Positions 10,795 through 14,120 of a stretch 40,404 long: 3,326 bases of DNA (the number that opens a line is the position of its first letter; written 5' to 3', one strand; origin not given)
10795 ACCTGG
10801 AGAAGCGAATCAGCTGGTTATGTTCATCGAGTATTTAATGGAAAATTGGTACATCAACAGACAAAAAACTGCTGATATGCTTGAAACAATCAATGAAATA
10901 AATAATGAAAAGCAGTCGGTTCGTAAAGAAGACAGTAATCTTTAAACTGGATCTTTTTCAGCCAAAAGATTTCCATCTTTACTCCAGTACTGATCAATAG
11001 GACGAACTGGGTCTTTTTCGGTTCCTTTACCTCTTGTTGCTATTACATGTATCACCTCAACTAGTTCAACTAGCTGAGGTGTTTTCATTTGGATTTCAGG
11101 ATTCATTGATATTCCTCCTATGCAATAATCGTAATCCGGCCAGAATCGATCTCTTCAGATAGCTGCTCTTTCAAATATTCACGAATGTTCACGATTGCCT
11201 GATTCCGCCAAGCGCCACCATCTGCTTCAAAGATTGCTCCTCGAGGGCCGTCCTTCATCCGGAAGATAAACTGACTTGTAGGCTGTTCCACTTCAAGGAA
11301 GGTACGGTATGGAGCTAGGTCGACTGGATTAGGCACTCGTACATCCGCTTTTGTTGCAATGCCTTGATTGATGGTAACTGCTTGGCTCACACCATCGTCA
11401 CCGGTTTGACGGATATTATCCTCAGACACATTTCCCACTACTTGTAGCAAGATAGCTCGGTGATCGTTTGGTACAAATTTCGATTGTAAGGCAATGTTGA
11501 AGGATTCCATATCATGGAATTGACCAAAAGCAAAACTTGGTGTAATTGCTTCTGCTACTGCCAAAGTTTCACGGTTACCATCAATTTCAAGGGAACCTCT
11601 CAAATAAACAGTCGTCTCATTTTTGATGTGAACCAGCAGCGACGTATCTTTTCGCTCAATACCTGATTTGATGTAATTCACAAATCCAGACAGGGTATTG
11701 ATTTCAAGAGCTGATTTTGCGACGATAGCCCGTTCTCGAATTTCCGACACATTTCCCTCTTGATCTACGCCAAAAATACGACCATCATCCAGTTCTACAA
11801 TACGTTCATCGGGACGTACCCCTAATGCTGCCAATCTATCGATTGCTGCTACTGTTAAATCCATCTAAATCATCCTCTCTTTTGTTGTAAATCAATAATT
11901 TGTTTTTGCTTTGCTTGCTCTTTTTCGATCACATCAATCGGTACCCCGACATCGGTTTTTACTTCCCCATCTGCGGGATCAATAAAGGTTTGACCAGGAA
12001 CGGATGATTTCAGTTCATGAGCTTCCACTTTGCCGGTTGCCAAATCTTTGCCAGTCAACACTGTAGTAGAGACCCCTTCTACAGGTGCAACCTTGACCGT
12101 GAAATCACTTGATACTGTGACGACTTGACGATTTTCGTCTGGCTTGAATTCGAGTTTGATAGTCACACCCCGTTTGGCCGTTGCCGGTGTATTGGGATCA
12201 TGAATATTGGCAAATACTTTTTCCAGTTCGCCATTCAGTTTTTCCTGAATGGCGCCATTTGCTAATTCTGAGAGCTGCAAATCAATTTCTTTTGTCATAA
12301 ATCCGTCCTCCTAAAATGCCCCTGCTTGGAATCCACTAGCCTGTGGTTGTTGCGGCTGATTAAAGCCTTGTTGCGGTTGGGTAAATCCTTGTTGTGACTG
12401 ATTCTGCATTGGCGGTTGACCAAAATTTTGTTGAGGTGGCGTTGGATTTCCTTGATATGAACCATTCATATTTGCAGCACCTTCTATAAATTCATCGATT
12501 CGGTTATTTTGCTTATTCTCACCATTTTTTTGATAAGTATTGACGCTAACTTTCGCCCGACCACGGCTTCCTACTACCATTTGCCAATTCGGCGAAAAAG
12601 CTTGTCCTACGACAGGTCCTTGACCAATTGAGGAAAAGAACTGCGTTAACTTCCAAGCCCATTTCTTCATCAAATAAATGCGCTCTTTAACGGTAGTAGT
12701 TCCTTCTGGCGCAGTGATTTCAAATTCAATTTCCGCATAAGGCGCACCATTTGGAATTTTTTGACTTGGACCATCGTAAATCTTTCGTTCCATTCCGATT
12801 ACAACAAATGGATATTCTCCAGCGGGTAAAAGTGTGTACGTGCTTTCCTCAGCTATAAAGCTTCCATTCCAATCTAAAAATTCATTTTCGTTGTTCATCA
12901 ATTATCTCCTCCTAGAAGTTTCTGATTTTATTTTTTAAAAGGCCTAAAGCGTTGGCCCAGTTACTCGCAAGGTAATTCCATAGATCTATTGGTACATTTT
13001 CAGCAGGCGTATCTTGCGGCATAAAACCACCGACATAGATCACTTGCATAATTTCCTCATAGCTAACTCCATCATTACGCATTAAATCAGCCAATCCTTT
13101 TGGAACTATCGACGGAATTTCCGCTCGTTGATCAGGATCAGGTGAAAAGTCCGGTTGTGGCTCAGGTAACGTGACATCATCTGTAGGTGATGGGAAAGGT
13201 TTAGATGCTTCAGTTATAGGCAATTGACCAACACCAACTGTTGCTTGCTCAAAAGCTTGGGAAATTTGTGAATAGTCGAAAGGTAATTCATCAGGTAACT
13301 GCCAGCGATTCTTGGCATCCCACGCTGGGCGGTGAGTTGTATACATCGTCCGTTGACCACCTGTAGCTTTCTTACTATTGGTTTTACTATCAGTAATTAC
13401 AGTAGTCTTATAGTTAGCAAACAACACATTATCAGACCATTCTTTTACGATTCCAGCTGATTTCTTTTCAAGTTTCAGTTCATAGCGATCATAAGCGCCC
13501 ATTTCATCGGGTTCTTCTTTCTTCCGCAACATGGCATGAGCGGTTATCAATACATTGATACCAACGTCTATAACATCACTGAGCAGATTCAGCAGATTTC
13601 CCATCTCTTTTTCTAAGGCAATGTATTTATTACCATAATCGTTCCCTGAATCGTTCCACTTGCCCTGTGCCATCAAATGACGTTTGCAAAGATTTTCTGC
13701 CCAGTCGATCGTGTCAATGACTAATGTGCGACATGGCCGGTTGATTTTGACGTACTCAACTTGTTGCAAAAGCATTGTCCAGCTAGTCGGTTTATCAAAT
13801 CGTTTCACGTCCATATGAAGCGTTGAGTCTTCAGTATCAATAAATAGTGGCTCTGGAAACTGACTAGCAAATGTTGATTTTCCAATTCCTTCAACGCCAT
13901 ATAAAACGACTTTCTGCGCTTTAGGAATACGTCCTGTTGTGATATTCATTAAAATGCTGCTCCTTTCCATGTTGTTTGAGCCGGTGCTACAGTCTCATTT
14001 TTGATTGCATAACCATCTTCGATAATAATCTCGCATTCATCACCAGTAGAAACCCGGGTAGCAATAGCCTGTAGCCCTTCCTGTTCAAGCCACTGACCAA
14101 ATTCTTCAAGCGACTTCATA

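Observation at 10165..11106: Self-promoted zinc-ribbon plus DUF4145 (HEPN-like) gene inserted antisense in the replication module and convergent with a hidden small ORF: candidate Abi/exclusion system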

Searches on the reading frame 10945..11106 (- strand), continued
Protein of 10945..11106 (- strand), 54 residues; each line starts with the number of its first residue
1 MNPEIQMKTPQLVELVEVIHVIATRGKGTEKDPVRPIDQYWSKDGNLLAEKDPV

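Call 77: search_protein_families(library=ncbifam, proteins=[window:10945-11106:-, L011:2492-2620:+], max_evalue=1)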
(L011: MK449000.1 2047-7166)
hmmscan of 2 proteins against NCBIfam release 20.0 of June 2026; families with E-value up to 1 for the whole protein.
window:10945-11106:- (54 aa): 0 families

L011:2492-2620:+ (43 aa): 0 families

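Call 82: search_protein_representatives(alignment_id=A4)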
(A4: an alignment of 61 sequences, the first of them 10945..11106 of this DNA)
Query: 61 sequences, 59 profile positions. Proteins with E-value up to 0.001 (for the whole library): 3921; up to 1e-10: 1167; up to 1e-30: 1. The best 150 are listed.
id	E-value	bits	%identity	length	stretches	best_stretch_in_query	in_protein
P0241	7.4e-34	131.2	-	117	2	3-51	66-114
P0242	2.6e-24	100.6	-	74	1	5-58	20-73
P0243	7.4e-24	99.1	-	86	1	2-57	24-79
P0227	1.7e-23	98.0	-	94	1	3-56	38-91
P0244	3.9e-23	96.8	-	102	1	3-56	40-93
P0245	1.9e-22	94.6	-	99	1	5-58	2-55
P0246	5.6e-22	93.1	-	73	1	3-57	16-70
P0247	1.1e-21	92.1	-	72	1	4-58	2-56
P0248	1.3e-21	92.0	-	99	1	5-56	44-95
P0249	3.5e-21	90.6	-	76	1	10-56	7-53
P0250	4.1e-21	90.4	-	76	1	5-54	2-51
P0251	4.4e-21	90.3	-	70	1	3-56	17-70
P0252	4.8e-21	90.1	-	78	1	5-56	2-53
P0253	6.5e-21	89.7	-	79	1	3-58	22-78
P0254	7.4e-21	89.5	-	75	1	1-55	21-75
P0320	1.2e-17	79.2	-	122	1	4-56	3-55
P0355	1.0e-16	76.3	-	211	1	7-57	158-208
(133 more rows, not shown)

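Call 84: find_encoding_contigs(protein=P0242, flank=2500, max_places=3)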
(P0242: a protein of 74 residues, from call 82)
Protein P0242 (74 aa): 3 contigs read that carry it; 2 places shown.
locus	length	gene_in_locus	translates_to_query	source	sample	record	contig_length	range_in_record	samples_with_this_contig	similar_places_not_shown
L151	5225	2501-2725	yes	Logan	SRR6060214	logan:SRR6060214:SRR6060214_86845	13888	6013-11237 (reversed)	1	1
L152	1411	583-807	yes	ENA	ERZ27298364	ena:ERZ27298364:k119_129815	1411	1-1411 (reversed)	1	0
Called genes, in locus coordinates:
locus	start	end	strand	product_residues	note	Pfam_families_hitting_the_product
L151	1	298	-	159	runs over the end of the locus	-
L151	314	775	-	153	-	PF06114:Peptidase_M78 (weak)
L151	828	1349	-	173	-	PF01381:HTH_3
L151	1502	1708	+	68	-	PF05339:DUF739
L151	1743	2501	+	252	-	PF08346:AntA, PF03374:ANT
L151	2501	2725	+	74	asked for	-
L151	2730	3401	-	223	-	PF13643:DUF4145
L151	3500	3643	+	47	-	-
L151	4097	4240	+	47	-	-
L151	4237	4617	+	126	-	PF12957:DUF3846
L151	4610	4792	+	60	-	-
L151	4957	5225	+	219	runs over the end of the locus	PF09588:YqaJ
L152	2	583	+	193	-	?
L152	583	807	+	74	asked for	-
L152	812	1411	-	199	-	?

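Call 85: find_encoding_contigs(protein=P0355, flank=2500, max_places=3)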
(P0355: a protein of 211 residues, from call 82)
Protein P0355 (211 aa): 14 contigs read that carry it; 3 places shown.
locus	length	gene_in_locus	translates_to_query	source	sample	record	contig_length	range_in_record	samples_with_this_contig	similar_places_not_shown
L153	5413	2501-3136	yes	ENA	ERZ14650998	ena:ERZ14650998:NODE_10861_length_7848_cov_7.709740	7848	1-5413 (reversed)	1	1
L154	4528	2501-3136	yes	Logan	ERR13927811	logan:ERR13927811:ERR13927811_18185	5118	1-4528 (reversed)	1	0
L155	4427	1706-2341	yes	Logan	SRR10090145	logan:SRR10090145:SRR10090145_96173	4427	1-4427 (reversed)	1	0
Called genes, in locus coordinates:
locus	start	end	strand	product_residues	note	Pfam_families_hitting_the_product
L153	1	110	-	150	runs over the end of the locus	PF12844:HTH_19, PF01381:HTH_3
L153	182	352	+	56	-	-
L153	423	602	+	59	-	-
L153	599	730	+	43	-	-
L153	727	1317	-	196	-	-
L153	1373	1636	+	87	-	-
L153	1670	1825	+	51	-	-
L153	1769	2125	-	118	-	-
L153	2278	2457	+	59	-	-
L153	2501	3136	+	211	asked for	-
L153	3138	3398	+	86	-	-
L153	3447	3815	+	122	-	-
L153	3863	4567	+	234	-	PF07638:Sigma70_ECF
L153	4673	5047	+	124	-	-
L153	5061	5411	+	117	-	?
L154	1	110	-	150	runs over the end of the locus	PF12844:HTH_19, PF01381:HTH_3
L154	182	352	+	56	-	-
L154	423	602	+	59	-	-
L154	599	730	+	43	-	-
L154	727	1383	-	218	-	-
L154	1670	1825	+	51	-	-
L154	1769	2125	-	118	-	-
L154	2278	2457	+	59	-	-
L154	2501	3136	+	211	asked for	-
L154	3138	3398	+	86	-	-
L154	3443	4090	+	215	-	-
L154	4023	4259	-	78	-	-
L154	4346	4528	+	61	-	?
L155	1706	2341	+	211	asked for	-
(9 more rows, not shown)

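Call 86: find_encoding_contigs(protein=P0320, flank=2500, max_places=3)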
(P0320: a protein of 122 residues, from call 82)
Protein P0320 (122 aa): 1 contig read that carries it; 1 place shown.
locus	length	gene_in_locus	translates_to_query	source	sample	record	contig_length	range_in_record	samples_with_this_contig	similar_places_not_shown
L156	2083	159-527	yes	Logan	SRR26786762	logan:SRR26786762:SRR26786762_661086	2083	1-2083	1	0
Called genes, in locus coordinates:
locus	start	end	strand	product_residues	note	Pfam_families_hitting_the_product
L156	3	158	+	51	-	?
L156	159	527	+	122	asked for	-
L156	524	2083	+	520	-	?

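Call 88: find_related_loci(query=A5, collection=viral_contigs, flank=2500)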
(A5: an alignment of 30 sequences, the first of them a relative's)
Query A5 (74 aa) in viral_contigs; peptide patterns used: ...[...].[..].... (x = any residue, [..] = any of these).
221 stretches matched a pattern; 198 encode a relative of the query (tblastn E <= 1e-3); the best 80 are kept; 80 distinct loci.
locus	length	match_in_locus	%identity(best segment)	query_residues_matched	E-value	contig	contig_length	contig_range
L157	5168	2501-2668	93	19-74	4e-33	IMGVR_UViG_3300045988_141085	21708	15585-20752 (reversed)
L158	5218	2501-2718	91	2-74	3e-32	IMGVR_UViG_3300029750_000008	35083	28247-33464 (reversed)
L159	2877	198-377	88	15-74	7e-32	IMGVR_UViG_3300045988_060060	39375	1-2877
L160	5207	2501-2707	75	6-74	8e-32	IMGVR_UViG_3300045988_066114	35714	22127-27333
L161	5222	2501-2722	74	2-74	9e-32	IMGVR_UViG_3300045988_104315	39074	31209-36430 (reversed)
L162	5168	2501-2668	93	19-74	9e-32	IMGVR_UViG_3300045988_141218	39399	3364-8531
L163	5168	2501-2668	91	19-74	2e-31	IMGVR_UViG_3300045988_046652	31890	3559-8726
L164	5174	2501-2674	83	17-74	2e-30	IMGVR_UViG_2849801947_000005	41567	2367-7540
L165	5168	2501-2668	88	19-74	3e-30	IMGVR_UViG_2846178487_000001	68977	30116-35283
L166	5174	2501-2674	83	17-74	2e-30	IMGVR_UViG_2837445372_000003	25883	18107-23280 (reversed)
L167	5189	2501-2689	79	12-74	5e-30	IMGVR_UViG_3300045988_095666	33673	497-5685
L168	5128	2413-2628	61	3-74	2e-27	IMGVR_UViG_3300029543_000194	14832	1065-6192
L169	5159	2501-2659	77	22-74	8e-27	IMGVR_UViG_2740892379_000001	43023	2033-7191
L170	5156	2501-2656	79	23-74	3e-26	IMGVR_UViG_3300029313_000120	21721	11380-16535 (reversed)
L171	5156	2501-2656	79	23-74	3e-26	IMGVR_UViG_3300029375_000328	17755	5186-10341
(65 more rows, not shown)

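Call 98: search_dna_similar(query=P0252, collection=phages, mode=protein, max_rows=40, max_evalue=0.001)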
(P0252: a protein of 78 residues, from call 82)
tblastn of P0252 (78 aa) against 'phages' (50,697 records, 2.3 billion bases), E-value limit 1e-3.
Records with a match: 10; places in all: 10; records where one place covers at least 80% of the query: 0.
Best place of each record, by identity: <60% 10.
By first word of the organism name: Streptococcus 6; Anaerostipes 3; Bacteriophage 1.
By host as written in the record: Anaerostipes caccae DA844 3; Streptococcus gordonii 2; Streptococcus mitis SF100 2; - 1; Streptococcus mitis P-44 1; Streptococcus pneumoniae 48/2 1.
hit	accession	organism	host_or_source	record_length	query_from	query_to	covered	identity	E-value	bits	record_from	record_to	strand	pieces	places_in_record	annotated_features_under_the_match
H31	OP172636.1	Anaerostipes phage AC844P2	Anaerostipes caccae DA844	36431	1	50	64%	56.9%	3e-11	62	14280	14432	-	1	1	hypothetical protein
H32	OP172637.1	Anaerostipes phage AC844P3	Anaerostipes caccae DA844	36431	1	50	64%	56.9%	3e-11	62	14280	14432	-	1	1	hypothetical protein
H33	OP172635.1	Anaerostipes phage AC844P1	Anaerostipes caccae DA844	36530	1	50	64%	56.9%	3e-11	62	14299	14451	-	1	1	hypothetical protein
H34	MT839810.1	Bacteriophage sp.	human fecal samples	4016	5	47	55%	58.1%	3e-6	48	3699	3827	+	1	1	record has no annotation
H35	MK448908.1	Streptococcus phage Javan326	Streptococcus mitis P-44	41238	3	51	63%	49.0%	1e-5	46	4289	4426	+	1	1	hypothetical protein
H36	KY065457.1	Streptococcus phage IPP16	Streptococcus pneumoniae 48/2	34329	8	51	56%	52.3%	9e-8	52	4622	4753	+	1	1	hypothetical protein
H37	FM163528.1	Streptococcus phage PH15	Streptococcus gordonii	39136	8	51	56%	52.3%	1e-7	52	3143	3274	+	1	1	hypothetical protein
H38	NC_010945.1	Streptococcus phage PH15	Streptococcus gordonii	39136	8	51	56%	52.3%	1e-7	52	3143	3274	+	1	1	hypothetical protein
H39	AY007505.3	Streptococcus phage SM1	Streptococcus mitis SF100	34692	8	51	56%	50.0%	3e-7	51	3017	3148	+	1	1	6: gp6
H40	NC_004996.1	Streptococcus phage SM1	Streptococcus mitis SF100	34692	8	51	56%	50.0%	3e-7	51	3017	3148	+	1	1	gp6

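Call 103: search_protein_families(library=padloc, proteins=[L153:730-1317:-, L154:730-1383:-, L153:1772-2125:-], max_evalue=0.01)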
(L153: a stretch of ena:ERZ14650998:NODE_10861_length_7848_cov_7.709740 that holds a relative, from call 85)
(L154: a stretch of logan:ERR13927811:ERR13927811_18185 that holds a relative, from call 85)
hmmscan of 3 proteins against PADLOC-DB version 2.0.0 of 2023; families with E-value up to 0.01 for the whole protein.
L153:730-1317:- (196 aa): 0 families

L154:730-1383:- (218 aa): 0 families

L153:1772-2125:- (118 aa): 4 families
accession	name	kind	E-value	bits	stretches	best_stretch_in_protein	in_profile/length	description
PDLC03860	LmuB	-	0.00012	18.8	1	18-94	202-277/565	-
PDLC03843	LeoC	-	0.00034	18.8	1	42-114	131-202/207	-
PDLC00253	LmuB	-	0.00038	17.1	1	18-92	201-274/567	AAA ATPase domain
PDLC03859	LmuB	-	0.0046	14.2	1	2-99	351-423/611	-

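Call 104: search_protein_families(library=pfam, proteins=[L153:730-1317:-, L154:730-1383:-, L153:1772-2125:-, L153:2501-3133:+, L156:524-2083:+], max_evalue=0.01)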
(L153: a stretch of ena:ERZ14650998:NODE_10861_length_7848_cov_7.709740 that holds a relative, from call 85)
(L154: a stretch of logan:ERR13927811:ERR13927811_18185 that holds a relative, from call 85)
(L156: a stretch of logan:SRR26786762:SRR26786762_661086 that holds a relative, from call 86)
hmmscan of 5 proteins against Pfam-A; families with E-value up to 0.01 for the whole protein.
L153:730-1317:- (196 aa): 0 families

L154:730-1383:- (218 aa): 0 families

L153:1772-2125:- (118 aa): 2 families
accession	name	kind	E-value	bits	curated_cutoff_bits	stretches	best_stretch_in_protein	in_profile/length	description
PF04888.17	SseC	-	0.00035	20.7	30.2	1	44-113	13-79/312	Secretion system effector C (SseC) like family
PF03879.20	Cgr1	-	0.0051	17.7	32.5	1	35-90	30-85/108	Cgr1 family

L153:2501-3133:+ (211 aa): 0 families

L156:524-2083:+ (520 aa): 5 families
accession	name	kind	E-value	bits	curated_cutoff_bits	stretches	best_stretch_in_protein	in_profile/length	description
PF13476.12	AAA_23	-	3.4e-09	38.1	27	1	355-509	2-159/201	AAA domain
PF00149.33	Metallophos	-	1.3e-05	26.2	21.5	1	8-124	3-104/191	Calcineurin-like phosphoesterase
PF13514.12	AAA_27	-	4.1e-05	23.7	22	1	351-455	2-100/206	AAA domain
PF02463.25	SMC_N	-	0.0017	18.3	40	1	352-411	2-57/220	RecF/RecN/SMC N terminal domain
PF13555.12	AAA_29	-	0.0098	16.1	27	0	352-406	1-50/61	P-loop containing region of AAA domain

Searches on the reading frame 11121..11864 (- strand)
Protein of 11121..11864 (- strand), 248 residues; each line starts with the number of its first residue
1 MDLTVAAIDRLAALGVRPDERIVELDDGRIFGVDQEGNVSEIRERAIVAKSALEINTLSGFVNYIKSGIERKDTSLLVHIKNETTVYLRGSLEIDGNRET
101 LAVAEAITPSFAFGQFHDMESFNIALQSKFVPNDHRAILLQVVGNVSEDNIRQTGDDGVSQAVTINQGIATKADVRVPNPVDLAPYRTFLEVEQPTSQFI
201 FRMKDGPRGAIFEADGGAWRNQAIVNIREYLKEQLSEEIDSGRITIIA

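Call 3: search_protein_families(library=pfam, proteins=[window:11121-11864:-], max_evalue=1)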
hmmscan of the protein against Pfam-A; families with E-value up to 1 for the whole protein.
window:11121-11864:- (248 aa): 0 families

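Call 5: search_protein_families(library=phrogs, proteins=[window:11121-11864:-], max_evalue=0.01)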
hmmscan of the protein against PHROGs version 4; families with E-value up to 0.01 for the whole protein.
window:11121-11864:- (248 aa): 2 families
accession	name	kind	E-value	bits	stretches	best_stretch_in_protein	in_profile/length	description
phrog_1029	-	unknown function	1.1e-87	294.4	1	7-248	7-241/241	-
phrog_16580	-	unknown function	3.7e-27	95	1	181-248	1-65/65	-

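Call 97: search_protein_families(library=padloc, proteins=[window:11121-11864:-], max_evalue=0.001)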
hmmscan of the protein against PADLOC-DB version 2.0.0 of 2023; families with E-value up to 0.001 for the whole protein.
window:11121-11864:- (248 aa): 0 families

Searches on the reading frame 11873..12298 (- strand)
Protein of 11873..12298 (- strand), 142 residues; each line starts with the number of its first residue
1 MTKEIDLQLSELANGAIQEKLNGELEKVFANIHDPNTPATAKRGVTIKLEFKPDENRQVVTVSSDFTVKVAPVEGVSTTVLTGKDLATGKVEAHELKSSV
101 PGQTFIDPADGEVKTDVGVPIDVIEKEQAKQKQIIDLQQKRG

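Call 5: search_protein_families(library=phrogs, proteins=[window:11873-12298:-], max_evalue=0.01)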
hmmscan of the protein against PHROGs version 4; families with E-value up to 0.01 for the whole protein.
window:11873-12298:- (142 aa): 2 families
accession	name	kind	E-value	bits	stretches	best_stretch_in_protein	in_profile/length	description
phrog_997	-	DNA, RNA and nucleotide metabolism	1.6e-48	165.3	1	4-141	2-135/136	replication terminator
phrog_204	-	unknown function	9.9e-06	26.6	1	8-71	29-88/143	-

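Call 21: search_protein_families(library=pfam, proteins=[window:11873-12298:-], max_evalue=0.001)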
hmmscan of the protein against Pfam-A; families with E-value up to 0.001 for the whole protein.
window:11873-12298:- (142 aa): 0 families

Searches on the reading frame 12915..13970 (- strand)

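Call 21: search_protein_families(library=pfam, proteins=[window:12915-13970:-], max_evalue=0.001)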
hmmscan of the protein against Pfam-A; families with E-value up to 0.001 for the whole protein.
window:12915-13970:- (352 aa): 1 family
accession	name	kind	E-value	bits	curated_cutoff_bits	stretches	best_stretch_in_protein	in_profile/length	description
PF13479.12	AAA_24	-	1.9e-55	188.2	27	1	18-223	2-195/195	AAA domain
